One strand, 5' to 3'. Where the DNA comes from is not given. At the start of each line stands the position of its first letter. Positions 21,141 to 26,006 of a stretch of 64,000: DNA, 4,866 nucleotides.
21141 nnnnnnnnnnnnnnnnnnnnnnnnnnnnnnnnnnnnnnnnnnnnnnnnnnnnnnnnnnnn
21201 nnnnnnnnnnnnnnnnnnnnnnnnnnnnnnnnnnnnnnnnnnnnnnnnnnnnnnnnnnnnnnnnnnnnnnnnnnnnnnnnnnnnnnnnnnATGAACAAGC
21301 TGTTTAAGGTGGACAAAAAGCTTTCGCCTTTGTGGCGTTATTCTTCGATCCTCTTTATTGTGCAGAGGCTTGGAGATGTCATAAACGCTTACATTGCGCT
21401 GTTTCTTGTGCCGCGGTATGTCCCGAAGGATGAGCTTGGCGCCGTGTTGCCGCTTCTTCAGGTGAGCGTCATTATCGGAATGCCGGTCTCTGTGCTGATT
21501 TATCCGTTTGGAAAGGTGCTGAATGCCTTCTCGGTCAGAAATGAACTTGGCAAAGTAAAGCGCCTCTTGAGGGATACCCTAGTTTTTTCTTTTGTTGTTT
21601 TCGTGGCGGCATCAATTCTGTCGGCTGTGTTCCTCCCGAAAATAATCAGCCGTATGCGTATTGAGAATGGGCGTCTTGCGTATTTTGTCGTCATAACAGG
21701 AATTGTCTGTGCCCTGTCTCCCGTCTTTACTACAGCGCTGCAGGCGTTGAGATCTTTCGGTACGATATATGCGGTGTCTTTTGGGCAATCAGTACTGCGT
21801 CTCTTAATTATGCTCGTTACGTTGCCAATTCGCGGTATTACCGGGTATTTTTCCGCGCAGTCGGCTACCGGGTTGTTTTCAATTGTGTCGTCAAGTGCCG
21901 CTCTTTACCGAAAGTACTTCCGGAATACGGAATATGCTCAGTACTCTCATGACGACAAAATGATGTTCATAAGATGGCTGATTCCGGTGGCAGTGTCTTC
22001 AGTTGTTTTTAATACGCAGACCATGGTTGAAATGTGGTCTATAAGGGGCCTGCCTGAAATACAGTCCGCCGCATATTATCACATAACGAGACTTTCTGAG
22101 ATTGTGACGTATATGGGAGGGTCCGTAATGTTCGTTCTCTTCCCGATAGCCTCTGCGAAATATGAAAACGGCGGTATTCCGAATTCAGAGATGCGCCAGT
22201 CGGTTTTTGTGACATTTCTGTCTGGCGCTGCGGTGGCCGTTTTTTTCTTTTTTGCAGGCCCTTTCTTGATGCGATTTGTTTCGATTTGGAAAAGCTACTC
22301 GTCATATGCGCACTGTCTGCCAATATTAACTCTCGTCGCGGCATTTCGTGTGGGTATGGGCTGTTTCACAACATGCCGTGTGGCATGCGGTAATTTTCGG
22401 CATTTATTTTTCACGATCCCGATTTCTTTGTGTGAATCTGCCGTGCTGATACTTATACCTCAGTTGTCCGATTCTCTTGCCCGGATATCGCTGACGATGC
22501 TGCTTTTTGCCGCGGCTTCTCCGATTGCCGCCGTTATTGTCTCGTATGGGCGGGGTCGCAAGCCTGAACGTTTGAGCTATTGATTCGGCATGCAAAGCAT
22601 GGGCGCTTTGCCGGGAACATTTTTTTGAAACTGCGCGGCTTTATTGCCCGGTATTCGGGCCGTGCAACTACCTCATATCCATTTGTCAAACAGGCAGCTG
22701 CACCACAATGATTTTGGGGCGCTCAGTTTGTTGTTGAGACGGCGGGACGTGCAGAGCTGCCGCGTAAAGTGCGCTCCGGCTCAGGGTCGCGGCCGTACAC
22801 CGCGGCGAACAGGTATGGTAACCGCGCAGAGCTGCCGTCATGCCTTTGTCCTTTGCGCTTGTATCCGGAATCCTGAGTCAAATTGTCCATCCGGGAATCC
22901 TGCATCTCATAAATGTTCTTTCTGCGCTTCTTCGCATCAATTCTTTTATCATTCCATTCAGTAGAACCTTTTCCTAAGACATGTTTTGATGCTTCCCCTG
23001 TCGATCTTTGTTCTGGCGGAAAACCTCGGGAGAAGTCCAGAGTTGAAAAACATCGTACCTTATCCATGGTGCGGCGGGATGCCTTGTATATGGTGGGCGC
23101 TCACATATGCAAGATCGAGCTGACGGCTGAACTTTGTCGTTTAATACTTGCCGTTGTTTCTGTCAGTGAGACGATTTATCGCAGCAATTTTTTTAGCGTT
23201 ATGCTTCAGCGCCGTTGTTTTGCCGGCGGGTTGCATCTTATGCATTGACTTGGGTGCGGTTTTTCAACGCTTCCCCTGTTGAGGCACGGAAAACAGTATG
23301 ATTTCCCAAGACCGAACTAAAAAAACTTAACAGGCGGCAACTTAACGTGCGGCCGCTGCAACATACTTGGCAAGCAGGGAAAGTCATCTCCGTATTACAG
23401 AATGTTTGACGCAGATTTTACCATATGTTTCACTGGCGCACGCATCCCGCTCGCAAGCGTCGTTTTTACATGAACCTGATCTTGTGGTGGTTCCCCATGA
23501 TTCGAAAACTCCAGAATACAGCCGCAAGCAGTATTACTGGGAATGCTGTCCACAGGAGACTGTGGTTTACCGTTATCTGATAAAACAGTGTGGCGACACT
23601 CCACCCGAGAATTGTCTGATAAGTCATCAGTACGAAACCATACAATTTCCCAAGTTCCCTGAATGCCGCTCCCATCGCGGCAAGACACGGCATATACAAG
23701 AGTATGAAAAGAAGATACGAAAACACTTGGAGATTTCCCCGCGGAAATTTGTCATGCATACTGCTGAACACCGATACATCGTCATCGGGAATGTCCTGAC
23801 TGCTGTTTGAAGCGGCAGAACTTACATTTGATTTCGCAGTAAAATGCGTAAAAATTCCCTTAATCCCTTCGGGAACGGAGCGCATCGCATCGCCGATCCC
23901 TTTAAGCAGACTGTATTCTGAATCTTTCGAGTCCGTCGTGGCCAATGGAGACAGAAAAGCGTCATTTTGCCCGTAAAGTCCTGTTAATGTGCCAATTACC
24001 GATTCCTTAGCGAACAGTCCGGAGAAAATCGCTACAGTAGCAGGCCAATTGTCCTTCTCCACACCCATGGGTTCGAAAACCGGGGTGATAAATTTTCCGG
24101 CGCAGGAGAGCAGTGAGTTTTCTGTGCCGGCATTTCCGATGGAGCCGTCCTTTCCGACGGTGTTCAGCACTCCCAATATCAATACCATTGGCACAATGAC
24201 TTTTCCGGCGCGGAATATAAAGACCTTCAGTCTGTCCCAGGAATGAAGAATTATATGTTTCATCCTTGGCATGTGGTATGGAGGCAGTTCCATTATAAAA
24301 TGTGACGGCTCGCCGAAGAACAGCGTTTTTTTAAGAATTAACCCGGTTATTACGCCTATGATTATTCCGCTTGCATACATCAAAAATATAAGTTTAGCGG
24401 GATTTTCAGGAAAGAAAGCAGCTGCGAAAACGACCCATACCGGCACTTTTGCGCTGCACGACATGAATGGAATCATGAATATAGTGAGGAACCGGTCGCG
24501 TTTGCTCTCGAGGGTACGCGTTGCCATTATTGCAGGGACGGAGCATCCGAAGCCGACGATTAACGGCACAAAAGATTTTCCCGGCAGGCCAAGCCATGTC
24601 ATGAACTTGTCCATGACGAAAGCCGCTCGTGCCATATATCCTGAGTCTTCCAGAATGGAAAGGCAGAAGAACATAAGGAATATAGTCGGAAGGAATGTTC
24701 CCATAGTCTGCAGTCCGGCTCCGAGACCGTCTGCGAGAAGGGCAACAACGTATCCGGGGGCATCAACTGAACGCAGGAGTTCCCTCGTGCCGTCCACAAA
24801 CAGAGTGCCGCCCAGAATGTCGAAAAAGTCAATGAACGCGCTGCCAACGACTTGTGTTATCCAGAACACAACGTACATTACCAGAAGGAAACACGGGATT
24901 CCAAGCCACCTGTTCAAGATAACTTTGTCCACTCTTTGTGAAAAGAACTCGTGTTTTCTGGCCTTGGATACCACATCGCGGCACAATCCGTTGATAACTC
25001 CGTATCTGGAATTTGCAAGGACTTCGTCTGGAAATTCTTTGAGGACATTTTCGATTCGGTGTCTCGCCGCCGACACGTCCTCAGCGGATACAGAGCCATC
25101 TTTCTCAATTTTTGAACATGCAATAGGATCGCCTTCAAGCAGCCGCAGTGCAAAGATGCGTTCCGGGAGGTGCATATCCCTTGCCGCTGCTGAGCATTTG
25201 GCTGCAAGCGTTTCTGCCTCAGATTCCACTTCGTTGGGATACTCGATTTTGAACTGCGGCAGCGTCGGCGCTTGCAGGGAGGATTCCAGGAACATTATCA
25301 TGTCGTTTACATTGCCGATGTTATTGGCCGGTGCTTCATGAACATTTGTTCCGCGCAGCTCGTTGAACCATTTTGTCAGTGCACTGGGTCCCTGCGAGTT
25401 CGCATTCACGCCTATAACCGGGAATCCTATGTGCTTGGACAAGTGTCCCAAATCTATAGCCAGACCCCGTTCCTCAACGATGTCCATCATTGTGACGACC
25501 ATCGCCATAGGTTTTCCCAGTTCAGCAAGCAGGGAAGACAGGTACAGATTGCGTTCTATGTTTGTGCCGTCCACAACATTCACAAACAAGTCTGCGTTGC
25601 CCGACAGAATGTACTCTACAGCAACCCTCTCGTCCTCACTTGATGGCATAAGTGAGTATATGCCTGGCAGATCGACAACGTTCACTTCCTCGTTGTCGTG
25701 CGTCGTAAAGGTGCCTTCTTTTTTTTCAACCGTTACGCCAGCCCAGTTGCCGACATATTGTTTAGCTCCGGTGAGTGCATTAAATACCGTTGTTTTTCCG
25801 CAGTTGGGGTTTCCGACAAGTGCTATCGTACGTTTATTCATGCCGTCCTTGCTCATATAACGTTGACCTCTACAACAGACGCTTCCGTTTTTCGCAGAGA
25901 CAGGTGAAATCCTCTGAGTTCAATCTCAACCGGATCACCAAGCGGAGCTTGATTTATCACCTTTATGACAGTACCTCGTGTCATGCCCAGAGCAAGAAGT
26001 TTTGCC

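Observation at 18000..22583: Tightly overlapped operon: parA-like ATPase / NSS Na+ symporter / lysine-2,3-aminomutase-family radical SAM / MOP flippase-like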

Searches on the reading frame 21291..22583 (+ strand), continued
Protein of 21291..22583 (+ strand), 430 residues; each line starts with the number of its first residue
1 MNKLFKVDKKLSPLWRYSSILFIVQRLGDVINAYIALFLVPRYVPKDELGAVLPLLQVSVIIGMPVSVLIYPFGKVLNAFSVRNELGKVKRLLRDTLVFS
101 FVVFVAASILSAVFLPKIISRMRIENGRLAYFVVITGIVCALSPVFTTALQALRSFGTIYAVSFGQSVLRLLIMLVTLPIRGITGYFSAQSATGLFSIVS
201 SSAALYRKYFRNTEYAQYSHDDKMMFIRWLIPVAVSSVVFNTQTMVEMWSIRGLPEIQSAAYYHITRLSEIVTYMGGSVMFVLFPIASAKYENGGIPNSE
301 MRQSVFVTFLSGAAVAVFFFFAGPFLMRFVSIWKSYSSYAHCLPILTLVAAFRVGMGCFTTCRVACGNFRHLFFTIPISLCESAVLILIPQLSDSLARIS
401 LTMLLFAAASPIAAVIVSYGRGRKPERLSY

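Call 67: find_encoding_contigs(protein=P0001, flank=10000, max_places=3)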
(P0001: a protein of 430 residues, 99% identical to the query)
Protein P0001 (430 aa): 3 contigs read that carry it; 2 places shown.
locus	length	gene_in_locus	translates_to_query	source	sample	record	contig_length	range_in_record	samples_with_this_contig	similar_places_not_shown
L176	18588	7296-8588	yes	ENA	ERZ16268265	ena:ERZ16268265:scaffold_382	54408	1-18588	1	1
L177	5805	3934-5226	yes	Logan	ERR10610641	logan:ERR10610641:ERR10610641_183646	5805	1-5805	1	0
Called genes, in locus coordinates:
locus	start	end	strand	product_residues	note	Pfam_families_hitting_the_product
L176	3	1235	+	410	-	?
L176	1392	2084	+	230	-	-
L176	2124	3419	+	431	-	PF00330:Aconitase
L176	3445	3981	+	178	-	PF00694:Aconitase_C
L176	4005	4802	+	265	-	PF00142:Fer4_NifH, PF01656:CbiA, PF02374:ArsA_ATPase (weak), PF06564:CBP_BcsQ, PF09140:MipZ, PF10609:ParA, PF13614:AAA_31, PF03029:ATP_bind_1 (faint)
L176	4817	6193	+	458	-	PF00209:SNF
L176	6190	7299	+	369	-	PF13353:Fer4_12 (weak), PF04055:Radical_SAM, PF12544:LAM_C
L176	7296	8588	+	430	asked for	-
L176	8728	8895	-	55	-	-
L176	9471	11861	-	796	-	PF01926:MMR_HSR1, PF02421:FeoB_N, PF04548:AIG1 (weak), PF17910:FeoB_Cyto, PF07670:Gate, PF07664:FeoB_C, PF07670:Gate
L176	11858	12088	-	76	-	PF04023:FeoA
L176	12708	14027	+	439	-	-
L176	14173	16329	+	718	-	PF01656:CbiA (weak), PF10609:ParA, PF13614:AAA_31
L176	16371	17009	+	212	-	PF02563:Poly_export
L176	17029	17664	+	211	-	-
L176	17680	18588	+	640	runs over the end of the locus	PF13522:GATase_6, PF13537:GATase_7, PF12481:DUF3700 (weak), PF00733:Asn_synthase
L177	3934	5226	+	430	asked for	-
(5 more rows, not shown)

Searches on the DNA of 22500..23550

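Call 65: search_rna_families(source=window, start=22500, end=23550, threshold=evalue, max_evalue=1)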
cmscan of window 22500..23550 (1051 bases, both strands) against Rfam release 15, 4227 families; matches with E-value up to 1: 1.
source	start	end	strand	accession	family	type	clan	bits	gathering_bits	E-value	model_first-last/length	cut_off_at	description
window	23316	23385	+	RF02683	NiCo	Cis-reg; riboswitch;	CL00122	17.2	37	0.87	1-96/96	no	NiCo (Nickel/Cobalt) riboswitch aptamer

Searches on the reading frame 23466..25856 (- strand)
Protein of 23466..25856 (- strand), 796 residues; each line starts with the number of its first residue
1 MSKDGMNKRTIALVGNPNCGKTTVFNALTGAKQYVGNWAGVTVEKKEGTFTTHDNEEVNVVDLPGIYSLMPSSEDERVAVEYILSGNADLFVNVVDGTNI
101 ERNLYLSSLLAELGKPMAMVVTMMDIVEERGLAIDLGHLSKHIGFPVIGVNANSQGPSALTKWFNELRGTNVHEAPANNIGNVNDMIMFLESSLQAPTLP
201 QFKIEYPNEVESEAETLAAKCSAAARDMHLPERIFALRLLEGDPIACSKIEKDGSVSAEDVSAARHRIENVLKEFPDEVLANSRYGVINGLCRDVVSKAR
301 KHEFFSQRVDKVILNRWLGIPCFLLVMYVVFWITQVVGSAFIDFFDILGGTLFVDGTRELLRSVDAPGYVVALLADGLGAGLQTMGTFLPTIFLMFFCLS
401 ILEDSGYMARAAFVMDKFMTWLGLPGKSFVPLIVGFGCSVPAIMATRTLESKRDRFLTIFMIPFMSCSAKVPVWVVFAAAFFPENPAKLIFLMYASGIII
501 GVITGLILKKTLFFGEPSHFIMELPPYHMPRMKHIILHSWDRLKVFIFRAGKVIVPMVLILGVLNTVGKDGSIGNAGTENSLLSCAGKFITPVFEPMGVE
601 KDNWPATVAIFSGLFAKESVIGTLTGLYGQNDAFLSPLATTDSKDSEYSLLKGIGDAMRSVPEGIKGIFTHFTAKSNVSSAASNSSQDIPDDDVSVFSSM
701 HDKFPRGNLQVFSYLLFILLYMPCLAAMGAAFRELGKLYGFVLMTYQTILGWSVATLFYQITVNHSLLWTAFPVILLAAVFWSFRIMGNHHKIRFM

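Call 22: search_protein_families(library=pfam, proteins=[window:23466-25856:-], max_evalue=0.0001)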
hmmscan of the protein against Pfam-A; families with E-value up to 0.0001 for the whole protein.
window:23466-25856:- (796 aa): 7 families
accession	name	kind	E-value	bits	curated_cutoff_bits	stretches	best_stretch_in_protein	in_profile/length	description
PF02421.24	FeoB_N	-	1.8e-58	196.9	27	1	10-155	2-146/156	Ferrous iron transport protein B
PF07670.19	Gate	-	1.7e-40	138.1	29.6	2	387-479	3-102/104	Nucleoside recognition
PF07664.17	FeoB_C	-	1.1e-22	79.9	26.6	1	490-542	1-54/54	Ferrous iron transport protein B C terminus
PF01926.29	MMR_HSR1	-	4.7e-21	75.5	21.9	1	10-122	1-112/113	50S ribosome-binding GTPase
PF17910.6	FeoB_Cyto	-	5.8e-15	55.9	23.4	1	206-297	1-90/90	FeoB cytosolic helical domain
PF04548.22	AIG1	-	4.6e-06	26.6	27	1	10-77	2-70/212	AIG1 family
PF09439.16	SRPRB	-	9.8e-05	22.2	25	0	7-70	2-60/178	Signal recognition particle receptor beta subunit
